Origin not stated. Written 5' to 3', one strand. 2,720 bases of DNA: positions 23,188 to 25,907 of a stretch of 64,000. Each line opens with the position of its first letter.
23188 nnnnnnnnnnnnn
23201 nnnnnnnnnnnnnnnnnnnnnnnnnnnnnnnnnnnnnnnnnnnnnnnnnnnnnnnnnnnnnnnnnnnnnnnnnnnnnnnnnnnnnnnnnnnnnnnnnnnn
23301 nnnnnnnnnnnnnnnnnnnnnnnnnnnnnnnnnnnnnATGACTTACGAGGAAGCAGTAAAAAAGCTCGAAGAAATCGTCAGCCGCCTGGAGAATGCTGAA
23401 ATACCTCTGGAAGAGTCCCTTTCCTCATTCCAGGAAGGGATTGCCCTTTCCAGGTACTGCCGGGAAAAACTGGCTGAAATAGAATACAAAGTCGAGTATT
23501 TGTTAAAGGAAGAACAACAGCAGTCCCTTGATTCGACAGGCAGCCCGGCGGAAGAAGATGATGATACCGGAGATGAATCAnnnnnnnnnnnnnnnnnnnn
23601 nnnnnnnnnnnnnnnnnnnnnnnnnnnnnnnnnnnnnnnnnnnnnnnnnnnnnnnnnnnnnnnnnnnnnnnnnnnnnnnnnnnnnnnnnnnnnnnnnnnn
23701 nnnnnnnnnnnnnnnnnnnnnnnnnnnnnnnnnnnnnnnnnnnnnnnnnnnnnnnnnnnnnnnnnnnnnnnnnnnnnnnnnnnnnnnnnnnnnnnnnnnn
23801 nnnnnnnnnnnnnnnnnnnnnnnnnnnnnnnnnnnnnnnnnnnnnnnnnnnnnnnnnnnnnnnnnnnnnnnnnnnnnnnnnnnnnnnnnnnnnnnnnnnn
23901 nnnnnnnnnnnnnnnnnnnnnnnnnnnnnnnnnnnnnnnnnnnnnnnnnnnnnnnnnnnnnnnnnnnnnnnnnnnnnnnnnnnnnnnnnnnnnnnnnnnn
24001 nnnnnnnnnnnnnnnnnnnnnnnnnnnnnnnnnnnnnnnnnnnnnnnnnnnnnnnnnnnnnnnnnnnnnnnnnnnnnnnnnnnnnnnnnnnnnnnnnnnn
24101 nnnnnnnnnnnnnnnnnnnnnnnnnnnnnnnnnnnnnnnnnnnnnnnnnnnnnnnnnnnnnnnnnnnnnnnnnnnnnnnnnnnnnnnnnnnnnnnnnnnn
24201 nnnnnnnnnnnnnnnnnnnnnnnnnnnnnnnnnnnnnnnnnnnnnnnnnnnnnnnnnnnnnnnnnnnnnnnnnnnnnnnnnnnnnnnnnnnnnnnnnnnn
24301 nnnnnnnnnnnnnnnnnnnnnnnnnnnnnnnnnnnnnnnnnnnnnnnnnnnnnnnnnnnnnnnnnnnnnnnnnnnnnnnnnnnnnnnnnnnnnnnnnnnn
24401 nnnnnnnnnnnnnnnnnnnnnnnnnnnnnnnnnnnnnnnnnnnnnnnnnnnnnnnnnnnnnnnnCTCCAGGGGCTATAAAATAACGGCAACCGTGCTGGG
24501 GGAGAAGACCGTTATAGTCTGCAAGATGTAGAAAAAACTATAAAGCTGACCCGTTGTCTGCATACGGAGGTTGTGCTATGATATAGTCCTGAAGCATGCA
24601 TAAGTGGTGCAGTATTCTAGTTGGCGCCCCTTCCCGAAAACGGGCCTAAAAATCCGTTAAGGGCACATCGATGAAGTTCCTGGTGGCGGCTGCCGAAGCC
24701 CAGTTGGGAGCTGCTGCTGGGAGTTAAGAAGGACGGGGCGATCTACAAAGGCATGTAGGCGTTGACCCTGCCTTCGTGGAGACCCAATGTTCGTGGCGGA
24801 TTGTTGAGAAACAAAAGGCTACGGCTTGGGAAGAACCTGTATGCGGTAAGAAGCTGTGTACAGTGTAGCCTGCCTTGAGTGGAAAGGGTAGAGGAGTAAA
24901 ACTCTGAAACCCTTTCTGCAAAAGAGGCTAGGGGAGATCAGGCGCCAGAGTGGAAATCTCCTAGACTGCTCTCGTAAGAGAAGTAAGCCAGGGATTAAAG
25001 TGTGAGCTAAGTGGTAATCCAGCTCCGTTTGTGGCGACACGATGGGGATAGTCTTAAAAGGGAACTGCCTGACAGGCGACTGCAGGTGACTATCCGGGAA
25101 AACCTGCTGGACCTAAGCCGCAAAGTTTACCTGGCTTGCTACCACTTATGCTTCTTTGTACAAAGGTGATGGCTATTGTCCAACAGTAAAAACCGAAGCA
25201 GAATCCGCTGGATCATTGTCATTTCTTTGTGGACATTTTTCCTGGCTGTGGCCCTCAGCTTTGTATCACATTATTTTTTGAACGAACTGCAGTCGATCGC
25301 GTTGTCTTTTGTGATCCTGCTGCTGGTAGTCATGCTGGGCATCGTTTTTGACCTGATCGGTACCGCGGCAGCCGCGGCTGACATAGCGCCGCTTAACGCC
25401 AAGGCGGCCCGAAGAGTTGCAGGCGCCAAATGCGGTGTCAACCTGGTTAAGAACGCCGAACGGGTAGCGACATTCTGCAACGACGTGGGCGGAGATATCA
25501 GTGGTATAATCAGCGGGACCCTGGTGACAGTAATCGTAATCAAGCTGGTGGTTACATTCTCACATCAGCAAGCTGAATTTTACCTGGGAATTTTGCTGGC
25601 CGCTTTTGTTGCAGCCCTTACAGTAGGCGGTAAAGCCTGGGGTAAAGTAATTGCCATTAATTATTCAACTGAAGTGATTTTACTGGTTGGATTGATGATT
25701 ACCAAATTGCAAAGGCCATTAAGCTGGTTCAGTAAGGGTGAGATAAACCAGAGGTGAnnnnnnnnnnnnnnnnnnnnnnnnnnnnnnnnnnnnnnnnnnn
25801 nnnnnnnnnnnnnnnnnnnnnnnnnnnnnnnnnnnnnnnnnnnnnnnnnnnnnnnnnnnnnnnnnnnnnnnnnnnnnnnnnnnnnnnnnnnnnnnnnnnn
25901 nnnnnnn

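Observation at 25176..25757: OapA-like membrane partner encoded immediately 3' of the RNA with no recognisable intervening terminator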

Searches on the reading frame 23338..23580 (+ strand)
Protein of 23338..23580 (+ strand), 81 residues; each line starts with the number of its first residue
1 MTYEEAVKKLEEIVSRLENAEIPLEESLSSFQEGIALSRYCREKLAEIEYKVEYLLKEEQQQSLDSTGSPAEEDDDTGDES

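Call 63: search_protein_families(library=pfam, proteins=[window:23338-23580:+], max_evalue=0.00001)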
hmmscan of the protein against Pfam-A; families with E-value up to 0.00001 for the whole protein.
window:23338-23580:+ (81 aa): 1 family
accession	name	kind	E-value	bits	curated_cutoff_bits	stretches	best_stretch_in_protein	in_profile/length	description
PF02609.21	Exonuc_VII_S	-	1.9e-20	73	24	1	3-53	1-51/52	Exonuclease VII small subunit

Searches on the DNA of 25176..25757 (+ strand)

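Call 23: search_rna_families(sources=[L004, L007, L008, L009, L010, L011, L013, L014, L019, L021, L022, L023, L024, L025, L026, L027, L029, L033, L034, L035], threshold=gathering)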
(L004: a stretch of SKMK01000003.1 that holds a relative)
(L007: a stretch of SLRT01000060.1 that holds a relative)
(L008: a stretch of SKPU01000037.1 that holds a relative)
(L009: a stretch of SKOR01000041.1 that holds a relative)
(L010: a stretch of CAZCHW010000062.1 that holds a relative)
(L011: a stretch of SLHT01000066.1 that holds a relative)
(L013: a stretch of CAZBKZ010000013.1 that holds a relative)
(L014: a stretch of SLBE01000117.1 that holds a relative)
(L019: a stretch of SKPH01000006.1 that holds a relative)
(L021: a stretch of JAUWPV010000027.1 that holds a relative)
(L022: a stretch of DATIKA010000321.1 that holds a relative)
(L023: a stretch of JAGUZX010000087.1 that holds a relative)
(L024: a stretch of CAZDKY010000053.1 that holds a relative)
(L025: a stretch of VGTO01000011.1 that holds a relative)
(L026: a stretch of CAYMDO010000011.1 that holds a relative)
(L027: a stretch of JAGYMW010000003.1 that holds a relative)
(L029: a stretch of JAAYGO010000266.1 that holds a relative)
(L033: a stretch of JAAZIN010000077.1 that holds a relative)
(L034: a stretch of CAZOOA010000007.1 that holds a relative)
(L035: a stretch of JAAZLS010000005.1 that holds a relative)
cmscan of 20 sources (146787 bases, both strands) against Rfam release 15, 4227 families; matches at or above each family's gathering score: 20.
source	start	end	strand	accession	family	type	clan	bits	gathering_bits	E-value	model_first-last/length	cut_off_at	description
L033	2827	3394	+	RF01071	OLE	Gene;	-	498.1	50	9.2e-143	1-616/616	no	Ornate Large Extremophilic RNA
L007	2890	3471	+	RF01071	OLE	Gene;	-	497.1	50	1.7e-142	1-616/616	no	Ornate Large Extremophilic RNA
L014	2900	3474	+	RF01071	OLE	Gene;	-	490.8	50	1.3e-140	1-616/616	no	Ornate Large Extremophilic RNA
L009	2903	3480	+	RF01071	OLE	Gene;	-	490.5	50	1.6e-140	1-616/616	no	Ornate Large Extremophilic RNA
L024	2910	3483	+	RF01071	OLE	Gene;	-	487.6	50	1.2e-139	1-616/616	no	Ornate Large Extremophilic RNA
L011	2902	3480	+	RF01071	OLE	Gene;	-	487.3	50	1.4e-139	1-616/616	no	Ornate Large Extremophilic RNA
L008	2904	3479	+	RF01071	OLE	Gene;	-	486.7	50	2.2e-139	1-616/616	no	Ornate Large Extremophilic RNA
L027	2910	3483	+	RF01071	OLE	Gene;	-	485.4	50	5.2e-139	1-616/616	no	Ornate Large Extremophilic RNA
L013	2909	3483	+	RF01071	OLE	Gene;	-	484.1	50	1.3e-138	1-616/616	no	Ornate Large Extremophilic RNA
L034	2890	3477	+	RF01071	OLE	Gene;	-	484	50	1.4e-138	1-616/616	no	Ornate Large Extremophilic RNA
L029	2875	3466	+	RF01071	OLE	Gene;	-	480.9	50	1.2e-137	1-616/616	no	Ornate Large Extremophilic RNA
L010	2907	3483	+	RF01071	OLE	Gene;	-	474.8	50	7.2e-136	1-616/616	no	Ornate Large Extremophilic RNA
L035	2882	3459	+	RF01071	OLE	Gene;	-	474.5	50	8.9e-136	1-616/616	no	Ornate Large Extremophilic RNA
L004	2912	3486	+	RF01071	OLE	Gene;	-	469.1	50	3.6e-134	1-616/616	no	Ornate Large Extremophilic RNA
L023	2672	3251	+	RF01071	OLE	Gene;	-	466.9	50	1.6e-133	1-616/616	no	Ornate Large Extremophilic RNA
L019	2871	3451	+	RF01071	OLE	Gene;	-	465.2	50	5.2e-133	1-616/616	no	Ornate Large Extremophilic RNA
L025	2895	3473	+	RF01071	OLE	Gene;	-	464.3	50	9.2e-133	1-616/616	no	Ornate Large Extremophilic RNA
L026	2895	3473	+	RF01071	OLE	Gene;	-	462.1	50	4.3e-132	1-616/616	no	Ornate Large Extremophilic RNA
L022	2667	3243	+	RF01071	OLE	Gene;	-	458.7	50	4.3e-131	1-616/616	no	Ornate Large Extremophilic RNA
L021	2873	3450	+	RF01071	OLE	Gene;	-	456.1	50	2.5e-130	1-616/616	no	Ornate Large Extremophilic RNA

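Call 24: search_rna_families(sources=[L036, L038, L043, L047, L048, L052, L053, L056, L058, L059, L061, L062, L063, L064, L065, L066, L069, L070, L079], threshold=gathering)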
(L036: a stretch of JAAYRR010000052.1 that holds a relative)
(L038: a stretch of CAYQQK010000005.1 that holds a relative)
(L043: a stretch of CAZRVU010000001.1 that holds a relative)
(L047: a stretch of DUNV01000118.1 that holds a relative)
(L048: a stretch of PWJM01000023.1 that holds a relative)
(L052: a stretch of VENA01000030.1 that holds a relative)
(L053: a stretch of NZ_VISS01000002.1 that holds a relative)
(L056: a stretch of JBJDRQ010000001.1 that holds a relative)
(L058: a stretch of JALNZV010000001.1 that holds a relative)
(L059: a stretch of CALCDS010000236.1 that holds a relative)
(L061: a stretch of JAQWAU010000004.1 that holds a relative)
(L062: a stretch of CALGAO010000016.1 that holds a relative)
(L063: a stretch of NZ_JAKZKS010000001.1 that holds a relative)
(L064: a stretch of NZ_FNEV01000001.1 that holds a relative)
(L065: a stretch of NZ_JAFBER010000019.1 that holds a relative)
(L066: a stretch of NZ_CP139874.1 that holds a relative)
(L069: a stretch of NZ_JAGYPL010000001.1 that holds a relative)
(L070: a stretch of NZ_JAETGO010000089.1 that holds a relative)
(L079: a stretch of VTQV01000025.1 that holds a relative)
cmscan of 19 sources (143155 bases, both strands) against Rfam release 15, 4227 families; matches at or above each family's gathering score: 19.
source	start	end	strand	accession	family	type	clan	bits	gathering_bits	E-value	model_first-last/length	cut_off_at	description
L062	2739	3407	+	RF01071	OLE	Gene;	-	537.2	50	2.2e-154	1-616/616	no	Ornate Large Extremophilic RNA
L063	2794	3415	+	RF01071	OLE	Gene;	-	533.1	50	3.5e-153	1-616/616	no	Ornate Large Extremophilic RNA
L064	2843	3471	+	RF01071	OLE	Gene;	-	527.4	50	1.8e-151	1-616/616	no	Ornate Large Extremophilic RNA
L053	2842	3447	+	RF01071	OLE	Gene;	-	525.3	50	7.2e-151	1-616/616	no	Ornate Large Extremophilic RNA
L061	2829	3448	+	RF01071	OLE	Gene;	-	525.1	50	8.6e-151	1-616/616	no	Ornate Large Extremophilic RNA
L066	2844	3472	+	RF01071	OLE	Gene;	-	525.1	50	8.3e-151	1-616/616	no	Ornate Large Extremophilic RNA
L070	2801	3403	+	RF01071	OLE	Gene;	-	519.3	50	4.6e-149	1-616/616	no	Ornate Large Extremophilic RNA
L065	2864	3471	+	RF01071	OLE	Gene;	-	510.1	50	2.4e-146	1-616/616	no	Ornate Large Extremophilic RNA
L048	2853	3432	+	RF01071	OLE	Gene;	-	505.3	50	6.3e-145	1-616/616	no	Ornate Large Extremophilic RNA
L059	2851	3452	+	RF01071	OLE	Gene;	-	500.5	50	1.7e-143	1-616/616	no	Ornate Large Extremophilic RNA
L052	2815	3400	+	RF01071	OLE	Gene;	-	500.1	50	2.2e-143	1-616/616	no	Ornate Large Extremophilic RNA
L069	2859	3479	+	RF01071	OLE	Gene;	-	498.1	50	8.6e-143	1-616/616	no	Ornate Large Extremophilic RNA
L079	2848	3466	+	RF01071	OLE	Gene;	-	497.7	50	1.1e-142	1-616/616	no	Ornate Large Extremophilic RNA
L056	2844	3464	+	RF01071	OLE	Gene;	-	486.9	50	1.8e-139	1-616/616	no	Ornate Large Extremophilic RNA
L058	2797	3396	+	RF01071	OLE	Gene;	-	484.6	50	8.6e-139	1-616/616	no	Ornate Large Extremophilic RNA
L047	2877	3463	+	RF01071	OLE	Gene;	-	471.8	50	5.4e-135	1-616/616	no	Ornate Large Extremophilic RNA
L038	2868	3444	+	RF01071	OLE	Gene;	-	456.1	50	2.5e-130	1-616/616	no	Ornate Large Extremophilic RNA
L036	2838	3424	+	RF01071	OLE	Gene;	-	449.2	50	2.8e-128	1-616/616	no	Ornate Large Extremophilic RNA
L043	2861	3445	+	RF01071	OLE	Gene;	-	418.9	50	2.7e-119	1-616/616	no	Ornate Large Extremophilic RNA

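Call 61: search_rna_families(sources=[L022, L023], threshold=evalue, max_evalue=0.1)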
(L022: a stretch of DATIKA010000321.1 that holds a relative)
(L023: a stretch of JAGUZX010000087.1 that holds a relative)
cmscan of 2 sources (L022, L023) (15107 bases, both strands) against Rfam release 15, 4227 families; matches with E-value up to 0.1: 2.
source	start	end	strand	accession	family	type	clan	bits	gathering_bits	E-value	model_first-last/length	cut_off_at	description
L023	2672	3251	+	RF01071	OLE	Gene;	-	466.9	50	1.6e-134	1-616/616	no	Ornate Large Extremophilic RNA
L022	2667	3243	+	RF01071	OLE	Gene;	-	458.7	50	4.4e-132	1-616/616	no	Ornate Large Extremophilic RNA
